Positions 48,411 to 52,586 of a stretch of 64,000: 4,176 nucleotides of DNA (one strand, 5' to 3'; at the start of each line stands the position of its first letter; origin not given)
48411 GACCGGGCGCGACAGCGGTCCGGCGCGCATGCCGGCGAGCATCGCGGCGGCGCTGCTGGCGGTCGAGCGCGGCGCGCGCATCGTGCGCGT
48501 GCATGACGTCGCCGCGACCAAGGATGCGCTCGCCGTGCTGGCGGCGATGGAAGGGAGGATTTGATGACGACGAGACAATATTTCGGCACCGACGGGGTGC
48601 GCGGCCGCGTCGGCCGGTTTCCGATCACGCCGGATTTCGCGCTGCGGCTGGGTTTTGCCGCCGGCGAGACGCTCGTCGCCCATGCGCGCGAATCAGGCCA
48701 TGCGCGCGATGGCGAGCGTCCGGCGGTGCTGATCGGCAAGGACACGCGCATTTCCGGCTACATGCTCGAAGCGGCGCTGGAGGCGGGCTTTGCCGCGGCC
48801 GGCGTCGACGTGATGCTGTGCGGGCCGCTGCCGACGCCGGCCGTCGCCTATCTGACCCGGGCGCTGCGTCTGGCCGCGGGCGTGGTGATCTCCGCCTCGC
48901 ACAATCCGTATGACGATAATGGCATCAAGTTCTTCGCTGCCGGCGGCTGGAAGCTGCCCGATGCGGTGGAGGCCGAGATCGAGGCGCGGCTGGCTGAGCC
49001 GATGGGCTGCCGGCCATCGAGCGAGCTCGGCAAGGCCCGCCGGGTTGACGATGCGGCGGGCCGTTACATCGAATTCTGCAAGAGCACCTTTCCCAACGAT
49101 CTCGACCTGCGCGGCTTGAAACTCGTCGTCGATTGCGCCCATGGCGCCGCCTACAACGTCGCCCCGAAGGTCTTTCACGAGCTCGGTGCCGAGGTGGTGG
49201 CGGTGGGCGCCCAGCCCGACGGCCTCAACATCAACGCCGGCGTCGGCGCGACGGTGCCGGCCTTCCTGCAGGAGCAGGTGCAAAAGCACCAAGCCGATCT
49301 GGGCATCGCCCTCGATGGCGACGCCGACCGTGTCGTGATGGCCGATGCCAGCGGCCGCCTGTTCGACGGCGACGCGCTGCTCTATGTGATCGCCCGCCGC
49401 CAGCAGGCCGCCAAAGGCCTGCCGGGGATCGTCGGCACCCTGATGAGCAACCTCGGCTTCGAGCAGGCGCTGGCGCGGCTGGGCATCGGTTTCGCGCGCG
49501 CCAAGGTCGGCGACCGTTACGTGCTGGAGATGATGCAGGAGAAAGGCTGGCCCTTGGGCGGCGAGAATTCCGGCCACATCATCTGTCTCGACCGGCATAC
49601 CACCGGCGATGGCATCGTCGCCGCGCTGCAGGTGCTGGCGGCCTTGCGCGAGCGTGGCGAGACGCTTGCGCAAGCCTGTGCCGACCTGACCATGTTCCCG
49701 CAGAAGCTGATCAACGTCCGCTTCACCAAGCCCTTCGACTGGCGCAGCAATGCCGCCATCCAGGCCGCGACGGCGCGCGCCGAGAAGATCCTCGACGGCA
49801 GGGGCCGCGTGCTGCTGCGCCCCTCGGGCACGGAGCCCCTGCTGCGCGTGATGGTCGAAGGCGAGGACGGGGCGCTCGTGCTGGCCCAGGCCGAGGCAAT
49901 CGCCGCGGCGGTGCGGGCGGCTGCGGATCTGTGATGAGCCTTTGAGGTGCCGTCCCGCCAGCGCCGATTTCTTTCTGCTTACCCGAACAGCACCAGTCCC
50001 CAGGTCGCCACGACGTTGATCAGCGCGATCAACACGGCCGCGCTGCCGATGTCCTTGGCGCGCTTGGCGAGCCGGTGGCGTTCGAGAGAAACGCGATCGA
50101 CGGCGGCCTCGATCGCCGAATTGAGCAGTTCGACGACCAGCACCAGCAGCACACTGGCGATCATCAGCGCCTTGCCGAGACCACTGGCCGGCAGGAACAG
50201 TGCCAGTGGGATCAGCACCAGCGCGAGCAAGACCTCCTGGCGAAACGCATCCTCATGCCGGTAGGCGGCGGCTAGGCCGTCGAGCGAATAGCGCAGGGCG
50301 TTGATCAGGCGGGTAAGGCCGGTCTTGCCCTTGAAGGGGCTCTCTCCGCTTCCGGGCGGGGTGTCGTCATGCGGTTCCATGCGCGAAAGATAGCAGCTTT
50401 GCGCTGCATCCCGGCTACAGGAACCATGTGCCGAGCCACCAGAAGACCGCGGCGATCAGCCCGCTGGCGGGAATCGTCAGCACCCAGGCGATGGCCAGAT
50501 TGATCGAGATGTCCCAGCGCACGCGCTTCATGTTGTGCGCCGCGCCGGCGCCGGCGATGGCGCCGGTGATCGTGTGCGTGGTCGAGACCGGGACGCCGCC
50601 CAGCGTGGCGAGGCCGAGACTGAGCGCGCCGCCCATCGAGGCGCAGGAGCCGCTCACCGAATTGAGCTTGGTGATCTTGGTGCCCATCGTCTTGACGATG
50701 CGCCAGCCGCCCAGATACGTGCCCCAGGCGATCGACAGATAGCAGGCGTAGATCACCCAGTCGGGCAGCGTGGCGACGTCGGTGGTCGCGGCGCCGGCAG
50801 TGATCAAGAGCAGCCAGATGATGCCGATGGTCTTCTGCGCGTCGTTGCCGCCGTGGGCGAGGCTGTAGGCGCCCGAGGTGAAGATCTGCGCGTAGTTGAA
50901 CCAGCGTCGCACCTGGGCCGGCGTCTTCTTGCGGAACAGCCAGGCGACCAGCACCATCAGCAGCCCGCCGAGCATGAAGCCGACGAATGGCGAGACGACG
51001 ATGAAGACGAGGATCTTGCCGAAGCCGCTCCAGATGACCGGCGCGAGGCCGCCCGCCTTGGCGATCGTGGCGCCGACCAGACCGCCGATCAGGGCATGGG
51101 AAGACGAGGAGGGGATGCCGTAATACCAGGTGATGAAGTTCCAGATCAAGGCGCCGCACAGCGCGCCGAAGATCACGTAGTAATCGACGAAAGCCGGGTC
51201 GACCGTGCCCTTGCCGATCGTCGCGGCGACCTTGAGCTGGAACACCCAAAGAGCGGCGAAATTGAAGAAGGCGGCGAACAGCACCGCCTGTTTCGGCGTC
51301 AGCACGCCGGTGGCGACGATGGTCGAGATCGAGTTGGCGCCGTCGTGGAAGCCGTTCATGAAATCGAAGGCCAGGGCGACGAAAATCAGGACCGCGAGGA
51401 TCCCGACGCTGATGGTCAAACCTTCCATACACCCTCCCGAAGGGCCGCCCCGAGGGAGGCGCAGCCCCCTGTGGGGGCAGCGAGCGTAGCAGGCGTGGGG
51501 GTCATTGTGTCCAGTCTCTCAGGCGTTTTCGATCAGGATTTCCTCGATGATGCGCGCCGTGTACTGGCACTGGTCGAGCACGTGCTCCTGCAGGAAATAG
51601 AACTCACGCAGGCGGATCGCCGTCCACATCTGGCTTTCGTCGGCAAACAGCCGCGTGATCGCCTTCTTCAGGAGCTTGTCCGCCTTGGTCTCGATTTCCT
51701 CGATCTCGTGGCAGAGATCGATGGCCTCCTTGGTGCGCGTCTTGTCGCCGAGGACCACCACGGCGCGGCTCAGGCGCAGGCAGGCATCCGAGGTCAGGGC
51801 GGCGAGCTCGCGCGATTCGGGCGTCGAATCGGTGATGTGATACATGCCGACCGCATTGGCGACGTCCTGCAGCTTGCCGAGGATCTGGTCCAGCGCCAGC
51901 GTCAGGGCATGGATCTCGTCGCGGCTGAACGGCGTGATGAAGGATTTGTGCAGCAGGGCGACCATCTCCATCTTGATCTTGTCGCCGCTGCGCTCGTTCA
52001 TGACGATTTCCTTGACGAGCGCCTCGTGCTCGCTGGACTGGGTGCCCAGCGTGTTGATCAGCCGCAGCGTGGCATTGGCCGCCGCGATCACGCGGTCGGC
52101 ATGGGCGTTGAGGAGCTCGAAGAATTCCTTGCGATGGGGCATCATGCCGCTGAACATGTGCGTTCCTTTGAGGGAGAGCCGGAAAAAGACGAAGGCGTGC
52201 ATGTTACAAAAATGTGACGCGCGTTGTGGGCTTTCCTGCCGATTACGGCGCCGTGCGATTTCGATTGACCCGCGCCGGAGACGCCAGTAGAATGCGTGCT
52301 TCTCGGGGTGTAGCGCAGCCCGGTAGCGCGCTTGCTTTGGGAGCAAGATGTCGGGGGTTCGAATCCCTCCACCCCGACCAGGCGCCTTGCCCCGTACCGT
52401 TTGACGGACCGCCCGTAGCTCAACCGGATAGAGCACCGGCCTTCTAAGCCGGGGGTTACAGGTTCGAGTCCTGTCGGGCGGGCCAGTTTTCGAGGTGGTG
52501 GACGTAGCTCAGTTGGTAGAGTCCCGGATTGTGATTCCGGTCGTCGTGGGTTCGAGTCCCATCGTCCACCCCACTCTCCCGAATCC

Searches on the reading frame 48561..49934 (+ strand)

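Call 37: search_protein_families(library=pfam, proteins=[window:48561-49934:+], max_evalue=0.00001)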
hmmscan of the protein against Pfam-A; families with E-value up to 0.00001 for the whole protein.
window:48561-49934:+ (457 aa): 4 families
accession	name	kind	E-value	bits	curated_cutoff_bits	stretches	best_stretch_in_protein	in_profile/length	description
PF02878.22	PGM_PMM_I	-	2.4e-43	147.6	22.5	1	5-145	1-132/138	Phosphoglucomutase/phosphomannomutase, alpha/beta/alpha domain I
PF02880.22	PGM_PMM_III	-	8.2e-35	119.8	20.7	1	269-376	1-111/115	Phosphoglucomutase/phosphomannomutase, alpha/beta/alpha domain III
PF00408.26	PGM_PMM_IV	-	8.8e-21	74.2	23.1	1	383-449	1-67/68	Phosphoglucomutase/phosphomannomutase, C-terminal domain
PF02879.22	PGM_PMM_II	-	5.1e-18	66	29.3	1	168-265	2-103/103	Phosphoglucomutase/phosphomannomutase, alpha/beta/alpha domain II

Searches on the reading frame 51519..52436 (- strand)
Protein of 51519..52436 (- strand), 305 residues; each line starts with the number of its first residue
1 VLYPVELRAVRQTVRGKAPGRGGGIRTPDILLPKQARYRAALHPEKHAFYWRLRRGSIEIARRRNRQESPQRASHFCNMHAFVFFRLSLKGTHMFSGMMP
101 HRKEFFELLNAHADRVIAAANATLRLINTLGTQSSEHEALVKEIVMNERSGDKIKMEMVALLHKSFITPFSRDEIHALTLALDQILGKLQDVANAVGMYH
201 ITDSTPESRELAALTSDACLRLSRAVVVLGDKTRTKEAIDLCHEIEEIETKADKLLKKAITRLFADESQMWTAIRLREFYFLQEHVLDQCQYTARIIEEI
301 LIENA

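Call 37: search_protein_families(library=pfam, proteins=[window:51519-52436:-], max_evalue=0.00001)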
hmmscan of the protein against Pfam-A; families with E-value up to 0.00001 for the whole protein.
window:51519-52436:- (305 aa): 1 family
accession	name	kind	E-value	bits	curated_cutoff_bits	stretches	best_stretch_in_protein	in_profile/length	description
PF01865.21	PhoU_div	-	3.8e-21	75.9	24.4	1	106-302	10-213/214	Protein of unknown function DUF47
